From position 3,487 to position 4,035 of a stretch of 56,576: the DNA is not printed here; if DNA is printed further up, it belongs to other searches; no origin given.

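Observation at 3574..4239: Foreign-looking two-gene small-protein cassette wedged between rpoB and rpoC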

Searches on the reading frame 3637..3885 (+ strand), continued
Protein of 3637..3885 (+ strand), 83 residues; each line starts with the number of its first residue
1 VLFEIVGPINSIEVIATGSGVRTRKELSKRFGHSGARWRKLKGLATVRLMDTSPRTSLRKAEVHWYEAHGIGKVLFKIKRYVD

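Call 59: fold_search(model_id=the predicted structure, library=viral)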
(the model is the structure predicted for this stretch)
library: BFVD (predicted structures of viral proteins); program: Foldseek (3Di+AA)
matches with E <= 10: 325; with E <= 0.001: 2
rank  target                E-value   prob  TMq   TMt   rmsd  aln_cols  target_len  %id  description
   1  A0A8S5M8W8            1.7e-04  1.00  0.75  0.27   2.7        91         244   27  Uncharacterized protein (Fragment) [Siphoviridae sp. ctEYW18]
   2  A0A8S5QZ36            3.8e-04  1.00  0.68  0.14   3.3        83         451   36  Minor capsid protein [Siphoviridae sp. cttWj13]
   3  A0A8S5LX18            8.8e-03  1.00  0.57  0.49   4.1        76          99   24  Uncharacterized protein [Siphoviridae sp. ctRiO19]
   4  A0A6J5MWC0            3.4e-01  0.54  0.35  0.14   6.1        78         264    6  Rad52, recombination protein rad52 [uncultured Caudovirales phage]
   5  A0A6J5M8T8            4.6e-01  0.60  0.35  0.19   7.0        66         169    8  DNA repair protein Rad52/59/22 (Fragment) [uncultured Caudovirales phage]
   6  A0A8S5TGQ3            4.6e-01  0.16  0.27  0.13   7.3        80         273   10  Uncharacterized protein [Myoviridae sp. ctIty1]
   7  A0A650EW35            4.9e-01  0.63  0.43  0.30   5.8        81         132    9  Uncharacterized protein [Acinetobacter phage vB_AbaM_Konradin]
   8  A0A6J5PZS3            5.2e-01  0.60  0.35  0.19   5.0        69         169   10  Essential recombination function protein [uncultured Caudovirales phage]
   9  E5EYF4                5.5e-01  0.60  0.44  0.36   5.4        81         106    6  (no name in the UniProt tables at hand)
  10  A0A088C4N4            6.5e-01  0.14  0.25  0.30  10.5        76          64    8  (no name in the UniProt tables at hand)
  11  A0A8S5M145            7.8e-01  0.16  0.28  0.15   5.7        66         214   11  ERF superfamily protein [Siphoviridae sp. ctLAw30]
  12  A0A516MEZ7            8.2e-01  0.12  0.24  0.23  11.7        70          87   11  (no name in the UniProt tables at hand)
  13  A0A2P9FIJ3            9.3e-01  0.84  0.47  0.45   4.1        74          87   12  (no name in the UniProt tables at hand)
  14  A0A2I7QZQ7            9.8e-01  0.16  0.32  0.31   6.2        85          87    7  (no name in the UniProt tables at hand)
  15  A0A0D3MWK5            9.8e-01  0.15  0.33  0.29   6.9        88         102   10  Uncharacterized protein [Staphylococcus phage vB_SepM_ phiIPLA-C1C]
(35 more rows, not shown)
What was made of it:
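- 3637..3888 (+): ORF A, 83 aa, basic (pI 10.8): free-standing copy of an uncharacterised toxin-type domain (family motif W-R-K-x-K-G ... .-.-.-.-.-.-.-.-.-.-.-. ... K-I-K). Fold match to phage 'minor capsid protein' (call 59).
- An independent fold search of the A model hit a phage 'minor capsid protein' at 36% identity, TM 0.68 (call 59).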

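Call 60: search_dna_similar(query=window:3637-3885:+, collection=phages, mode=protein, max_evalue=1, max_rows=30)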
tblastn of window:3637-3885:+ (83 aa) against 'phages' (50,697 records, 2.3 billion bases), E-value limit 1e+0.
No match.

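Call 61: search_dna_similar(query=window:3637-3885:+, collection=plasmids, mode=protein, max_evalue=0.001, max_rows=30)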
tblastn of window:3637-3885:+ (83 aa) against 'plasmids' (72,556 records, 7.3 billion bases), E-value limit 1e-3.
Records with a match: 1; places in all: 1; records where one place covers at least 80% of the query: 1.
Best place of each record, by identity: <60% 1.
By first word of the organism name: Candidatus 1.
By predicted mobility (MOB-suite, as given by PLSDB): non-mobilizable 1.
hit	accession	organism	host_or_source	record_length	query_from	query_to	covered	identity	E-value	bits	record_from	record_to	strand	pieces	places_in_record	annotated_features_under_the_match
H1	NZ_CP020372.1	Candidatus Thiodictyon syntrophicum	meromictic lake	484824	1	79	95%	54.4%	7e-17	80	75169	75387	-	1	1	hypothetical protein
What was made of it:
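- Closest known: Type II toxin-antitoxin modules with the toxin gene first. Different: Almost absent from plasmids (call 61).
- Only one plasmid carries it (call 61), so a plasmid-addiction role is not typical.
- Tried and rejected: Plasmids gave one megaplasmid hit (call 61).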
